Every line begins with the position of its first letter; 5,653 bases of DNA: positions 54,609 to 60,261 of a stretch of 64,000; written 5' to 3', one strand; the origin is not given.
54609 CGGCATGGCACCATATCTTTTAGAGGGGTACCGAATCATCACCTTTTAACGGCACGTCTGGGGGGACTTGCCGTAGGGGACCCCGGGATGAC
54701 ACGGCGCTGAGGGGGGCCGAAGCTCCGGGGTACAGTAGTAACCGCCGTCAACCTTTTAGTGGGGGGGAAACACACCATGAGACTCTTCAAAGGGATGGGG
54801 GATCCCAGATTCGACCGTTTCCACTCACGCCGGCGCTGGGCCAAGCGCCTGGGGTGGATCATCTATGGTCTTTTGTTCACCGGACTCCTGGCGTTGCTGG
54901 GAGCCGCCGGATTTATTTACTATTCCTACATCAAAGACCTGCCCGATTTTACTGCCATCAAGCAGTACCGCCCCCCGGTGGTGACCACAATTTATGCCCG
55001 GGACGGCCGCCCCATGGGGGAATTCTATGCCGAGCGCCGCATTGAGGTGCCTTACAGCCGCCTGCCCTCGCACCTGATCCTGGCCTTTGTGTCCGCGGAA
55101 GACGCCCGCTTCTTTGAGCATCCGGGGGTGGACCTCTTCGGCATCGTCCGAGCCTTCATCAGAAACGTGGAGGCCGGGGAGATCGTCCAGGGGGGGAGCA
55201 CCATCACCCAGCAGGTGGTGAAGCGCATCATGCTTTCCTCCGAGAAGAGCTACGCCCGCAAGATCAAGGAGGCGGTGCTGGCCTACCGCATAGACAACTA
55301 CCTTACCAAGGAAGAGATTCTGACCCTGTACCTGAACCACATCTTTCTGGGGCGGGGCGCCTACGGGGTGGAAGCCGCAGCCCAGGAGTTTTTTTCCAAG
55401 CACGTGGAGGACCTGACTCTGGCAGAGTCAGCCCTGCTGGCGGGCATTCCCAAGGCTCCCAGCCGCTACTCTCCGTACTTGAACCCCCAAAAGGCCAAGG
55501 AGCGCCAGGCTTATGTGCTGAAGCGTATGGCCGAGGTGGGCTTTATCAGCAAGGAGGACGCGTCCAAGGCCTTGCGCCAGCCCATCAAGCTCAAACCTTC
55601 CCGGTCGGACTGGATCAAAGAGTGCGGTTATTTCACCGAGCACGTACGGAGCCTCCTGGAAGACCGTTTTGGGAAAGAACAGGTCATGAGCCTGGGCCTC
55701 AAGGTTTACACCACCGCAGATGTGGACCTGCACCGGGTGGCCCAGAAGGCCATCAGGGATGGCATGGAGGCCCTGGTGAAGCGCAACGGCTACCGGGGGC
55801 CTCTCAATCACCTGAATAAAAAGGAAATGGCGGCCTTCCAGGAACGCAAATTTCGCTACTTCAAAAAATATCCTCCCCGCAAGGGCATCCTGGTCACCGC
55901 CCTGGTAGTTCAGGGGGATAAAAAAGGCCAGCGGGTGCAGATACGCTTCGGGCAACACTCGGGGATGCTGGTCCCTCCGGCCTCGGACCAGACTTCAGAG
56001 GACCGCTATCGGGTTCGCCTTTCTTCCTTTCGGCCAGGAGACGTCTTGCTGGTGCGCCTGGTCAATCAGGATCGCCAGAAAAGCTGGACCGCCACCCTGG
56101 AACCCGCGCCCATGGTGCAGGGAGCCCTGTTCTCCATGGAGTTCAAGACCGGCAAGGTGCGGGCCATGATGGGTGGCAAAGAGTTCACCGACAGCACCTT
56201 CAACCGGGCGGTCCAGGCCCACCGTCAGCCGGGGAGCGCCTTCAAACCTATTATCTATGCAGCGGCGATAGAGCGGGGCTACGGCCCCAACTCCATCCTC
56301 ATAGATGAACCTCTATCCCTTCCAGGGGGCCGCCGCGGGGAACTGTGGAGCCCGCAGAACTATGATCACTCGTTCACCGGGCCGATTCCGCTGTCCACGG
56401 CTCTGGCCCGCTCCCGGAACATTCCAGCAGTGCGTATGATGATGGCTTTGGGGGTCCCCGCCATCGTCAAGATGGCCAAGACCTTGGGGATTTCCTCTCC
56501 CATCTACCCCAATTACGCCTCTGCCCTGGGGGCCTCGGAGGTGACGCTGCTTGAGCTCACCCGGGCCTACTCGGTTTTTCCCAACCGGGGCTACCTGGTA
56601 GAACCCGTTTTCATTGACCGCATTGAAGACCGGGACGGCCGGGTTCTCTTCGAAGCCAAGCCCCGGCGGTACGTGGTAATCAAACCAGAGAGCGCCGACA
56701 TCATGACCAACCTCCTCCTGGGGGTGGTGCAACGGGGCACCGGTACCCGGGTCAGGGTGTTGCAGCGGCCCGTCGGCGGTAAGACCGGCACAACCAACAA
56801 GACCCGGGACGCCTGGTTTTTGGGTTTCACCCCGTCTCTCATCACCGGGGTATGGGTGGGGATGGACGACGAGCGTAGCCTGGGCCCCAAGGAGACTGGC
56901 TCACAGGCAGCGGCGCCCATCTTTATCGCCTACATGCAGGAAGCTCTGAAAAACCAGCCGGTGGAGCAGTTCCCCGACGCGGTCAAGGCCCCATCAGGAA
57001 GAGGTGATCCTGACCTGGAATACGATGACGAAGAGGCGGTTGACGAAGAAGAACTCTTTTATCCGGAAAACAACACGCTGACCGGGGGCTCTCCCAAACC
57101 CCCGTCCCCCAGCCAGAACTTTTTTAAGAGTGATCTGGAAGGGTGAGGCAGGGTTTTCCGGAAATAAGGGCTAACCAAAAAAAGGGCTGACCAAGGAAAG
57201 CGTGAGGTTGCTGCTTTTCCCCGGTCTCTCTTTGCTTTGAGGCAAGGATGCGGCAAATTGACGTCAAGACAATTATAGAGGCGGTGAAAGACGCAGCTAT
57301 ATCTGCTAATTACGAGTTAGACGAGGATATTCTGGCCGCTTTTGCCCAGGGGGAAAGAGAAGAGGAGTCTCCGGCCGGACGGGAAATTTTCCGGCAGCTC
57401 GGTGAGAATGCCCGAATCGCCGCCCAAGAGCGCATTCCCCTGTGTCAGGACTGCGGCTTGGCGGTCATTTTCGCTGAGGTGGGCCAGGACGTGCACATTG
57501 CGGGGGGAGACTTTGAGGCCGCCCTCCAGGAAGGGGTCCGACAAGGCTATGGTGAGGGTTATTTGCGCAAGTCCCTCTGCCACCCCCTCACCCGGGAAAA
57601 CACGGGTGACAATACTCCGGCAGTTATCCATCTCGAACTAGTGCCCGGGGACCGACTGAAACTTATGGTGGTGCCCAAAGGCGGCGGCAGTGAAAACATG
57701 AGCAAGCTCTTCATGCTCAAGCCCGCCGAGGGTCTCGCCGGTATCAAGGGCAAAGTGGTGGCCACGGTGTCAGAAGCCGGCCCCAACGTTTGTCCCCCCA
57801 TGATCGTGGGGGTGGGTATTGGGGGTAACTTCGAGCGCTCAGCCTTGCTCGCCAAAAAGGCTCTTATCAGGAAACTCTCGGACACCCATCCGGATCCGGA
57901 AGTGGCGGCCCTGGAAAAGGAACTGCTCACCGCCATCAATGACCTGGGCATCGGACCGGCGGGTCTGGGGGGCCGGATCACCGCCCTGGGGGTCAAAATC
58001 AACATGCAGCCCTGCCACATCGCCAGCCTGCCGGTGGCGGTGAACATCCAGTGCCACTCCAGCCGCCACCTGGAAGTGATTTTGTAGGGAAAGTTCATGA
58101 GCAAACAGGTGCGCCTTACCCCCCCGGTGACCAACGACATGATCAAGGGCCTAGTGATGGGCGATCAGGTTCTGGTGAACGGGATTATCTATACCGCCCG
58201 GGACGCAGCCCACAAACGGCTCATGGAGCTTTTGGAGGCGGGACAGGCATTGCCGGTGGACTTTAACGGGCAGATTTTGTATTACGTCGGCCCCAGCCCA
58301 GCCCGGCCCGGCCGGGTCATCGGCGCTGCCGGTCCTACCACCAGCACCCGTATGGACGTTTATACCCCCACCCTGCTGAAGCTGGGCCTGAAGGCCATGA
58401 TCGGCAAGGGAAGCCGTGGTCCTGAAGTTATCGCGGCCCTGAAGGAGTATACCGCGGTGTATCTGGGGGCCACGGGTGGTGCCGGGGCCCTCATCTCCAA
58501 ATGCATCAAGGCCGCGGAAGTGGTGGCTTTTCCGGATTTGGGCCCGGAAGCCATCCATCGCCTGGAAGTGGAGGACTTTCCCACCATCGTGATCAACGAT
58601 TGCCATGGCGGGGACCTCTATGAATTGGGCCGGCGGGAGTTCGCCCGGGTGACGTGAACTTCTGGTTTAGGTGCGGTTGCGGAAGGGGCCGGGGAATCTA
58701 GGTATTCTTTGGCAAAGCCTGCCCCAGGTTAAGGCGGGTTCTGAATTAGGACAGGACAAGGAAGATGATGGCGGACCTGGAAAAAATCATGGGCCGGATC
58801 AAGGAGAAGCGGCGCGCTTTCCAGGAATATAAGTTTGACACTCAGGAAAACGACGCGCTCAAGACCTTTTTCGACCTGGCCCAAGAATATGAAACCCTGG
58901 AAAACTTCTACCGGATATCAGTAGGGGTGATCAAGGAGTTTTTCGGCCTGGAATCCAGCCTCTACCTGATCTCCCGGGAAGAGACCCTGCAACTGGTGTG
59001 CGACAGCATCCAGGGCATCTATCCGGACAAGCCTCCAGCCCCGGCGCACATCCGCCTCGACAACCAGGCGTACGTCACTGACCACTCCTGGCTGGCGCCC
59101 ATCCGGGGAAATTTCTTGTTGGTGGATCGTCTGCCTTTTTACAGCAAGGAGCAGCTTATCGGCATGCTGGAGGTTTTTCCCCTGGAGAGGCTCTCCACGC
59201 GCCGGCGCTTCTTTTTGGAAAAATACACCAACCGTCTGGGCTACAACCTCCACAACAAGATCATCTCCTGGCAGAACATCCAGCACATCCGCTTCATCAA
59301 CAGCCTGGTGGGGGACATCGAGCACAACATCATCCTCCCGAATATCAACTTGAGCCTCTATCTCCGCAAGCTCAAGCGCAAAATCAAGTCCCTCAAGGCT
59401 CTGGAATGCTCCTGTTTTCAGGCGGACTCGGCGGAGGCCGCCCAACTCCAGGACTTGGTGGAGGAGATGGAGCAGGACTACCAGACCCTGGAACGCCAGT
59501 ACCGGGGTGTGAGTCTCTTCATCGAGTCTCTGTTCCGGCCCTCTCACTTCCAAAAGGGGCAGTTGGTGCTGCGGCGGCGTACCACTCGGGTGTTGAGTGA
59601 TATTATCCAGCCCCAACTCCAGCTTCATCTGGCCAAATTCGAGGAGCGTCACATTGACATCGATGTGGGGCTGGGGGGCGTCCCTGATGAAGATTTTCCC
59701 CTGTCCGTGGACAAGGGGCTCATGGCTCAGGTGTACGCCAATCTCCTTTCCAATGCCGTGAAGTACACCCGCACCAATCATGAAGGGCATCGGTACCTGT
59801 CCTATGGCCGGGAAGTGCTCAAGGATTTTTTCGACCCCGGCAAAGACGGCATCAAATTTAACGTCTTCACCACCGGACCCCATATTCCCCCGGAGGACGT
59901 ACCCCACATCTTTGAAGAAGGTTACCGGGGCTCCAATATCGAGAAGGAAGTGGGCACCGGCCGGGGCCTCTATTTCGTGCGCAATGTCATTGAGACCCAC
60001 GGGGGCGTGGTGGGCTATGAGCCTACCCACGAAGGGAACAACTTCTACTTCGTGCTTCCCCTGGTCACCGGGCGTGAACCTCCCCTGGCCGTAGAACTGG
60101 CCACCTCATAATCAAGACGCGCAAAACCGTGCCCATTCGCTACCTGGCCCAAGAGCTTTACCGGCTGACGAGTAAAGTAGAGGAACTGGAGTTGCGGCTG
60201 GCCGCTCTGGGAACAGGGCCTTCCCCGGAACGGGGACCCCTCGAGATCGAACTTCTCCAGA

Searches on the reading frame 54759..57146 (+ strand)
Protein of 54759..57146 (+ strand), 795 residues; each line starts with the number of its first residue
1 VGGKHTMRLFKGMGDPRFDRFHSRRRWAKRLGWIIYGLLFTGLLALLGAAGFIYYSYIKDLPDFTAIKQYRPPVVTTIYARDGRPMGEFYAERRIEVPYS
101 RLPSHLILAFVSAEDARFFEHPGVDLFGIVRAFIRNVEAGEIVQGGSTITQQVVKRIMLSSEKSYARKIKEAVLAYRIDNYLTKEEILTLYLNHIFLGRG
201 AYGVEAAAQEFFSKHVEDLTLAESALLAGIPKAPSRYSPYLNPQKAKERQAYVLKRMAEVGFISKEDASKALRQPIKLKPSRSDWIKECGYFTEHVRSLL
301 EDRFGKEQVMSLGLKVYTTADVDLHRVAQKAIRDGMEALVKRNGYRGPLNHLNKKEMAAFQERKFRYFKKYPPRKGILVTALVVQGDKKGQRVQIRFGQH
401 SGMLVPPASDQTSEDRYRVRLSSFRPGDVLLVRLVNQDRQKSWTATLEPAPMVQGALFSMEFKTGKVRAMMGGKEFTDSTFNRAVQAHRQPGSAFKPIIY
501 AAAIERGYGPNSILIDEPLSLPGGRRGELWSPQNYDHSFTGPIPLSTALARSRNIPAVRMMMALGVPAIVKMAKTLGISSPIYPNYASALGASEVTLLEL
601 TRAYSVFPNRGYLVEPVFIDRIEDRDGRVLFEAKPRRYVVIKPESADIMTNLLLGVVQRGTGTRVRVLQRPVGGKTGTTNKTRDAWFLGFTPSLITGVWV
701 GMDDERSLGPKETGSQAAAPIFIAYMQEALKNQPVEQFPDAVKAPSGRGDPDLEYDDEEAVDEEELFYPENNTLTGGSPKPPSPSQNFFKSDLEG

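Call 44: search_protein_families(library=pfam, proteins=[window:54759-57146:+], max_evalue=0.0001)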
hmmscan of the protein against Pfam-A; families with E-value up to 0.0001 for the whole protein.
window:54759-57146:+ (795 aa): 2 families
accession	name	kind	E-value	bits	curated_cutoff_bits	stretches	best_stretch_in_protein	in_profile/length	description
PF00912.28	Transgly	-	1.4e-65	220.5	27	1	83-257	2-177/178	Transglycosylase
PF00905.27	Transpeptidase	-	4.6e-33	115.1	22.1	1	459-726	5-298/299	Penicillin binding protein transpeptidase domain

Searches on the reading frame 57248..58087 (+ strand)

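Call 44: search_protein_families(library=pfam, proteins=[window:57248-58087:+], max_evalue=0.0001)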
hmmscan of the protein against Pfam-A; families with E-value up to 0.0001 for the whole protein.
window:57248-58087:+ (279 aa): 1 family
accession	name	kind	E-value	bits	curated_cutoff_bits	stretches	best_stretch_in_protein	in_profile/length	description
PF05681.19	Fumerase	-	1.4e-112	375.9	25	1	11-277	2-269/270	Fumarate hydratase (Fumerase)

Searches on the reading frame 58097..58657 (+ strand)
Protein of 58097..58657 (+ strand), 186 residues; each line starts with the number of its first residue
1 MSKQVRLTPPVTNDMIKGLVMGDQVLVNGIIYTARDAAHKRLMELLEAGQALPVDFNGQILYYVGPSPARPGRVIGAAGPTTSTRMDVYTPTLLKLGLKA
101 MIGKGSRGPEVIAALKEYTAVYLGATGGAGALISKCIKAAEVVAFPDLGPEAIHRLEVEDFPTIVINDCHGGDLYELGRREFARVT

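Call 44: search_protein_families(library=pfam, proteins=[window:58097-58657:+], max_evalue=0.0001)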
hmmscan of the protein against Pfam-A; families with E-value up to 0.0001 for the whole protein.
window:58097-58657:+ (186 aa): 1 family
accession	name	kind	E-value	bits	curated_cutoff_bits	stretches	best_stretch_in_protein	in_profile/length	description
PF05683.17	Fumerase_C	-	6.5e-61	205.7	22.2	1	3-176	27-203/205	Fumarase C-terminus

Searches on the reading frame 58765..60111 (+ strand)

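Call 44: search_protein_families(library=pfam, proteins=[window:58765-60111:+], max_evalue=0.0001)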
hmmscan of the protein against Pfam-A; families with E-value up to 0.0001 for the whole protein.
window:58765-60111:+ (448 aa): 1 family
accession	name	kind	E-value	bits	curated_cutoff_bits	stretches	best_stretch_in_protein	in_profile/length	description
PF02518.31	HATPase_c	-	7e-17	62.3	26.4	1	319-433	5-109/111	Histidine kinase-, DNA gyrase B-, and HSP90-like ATPase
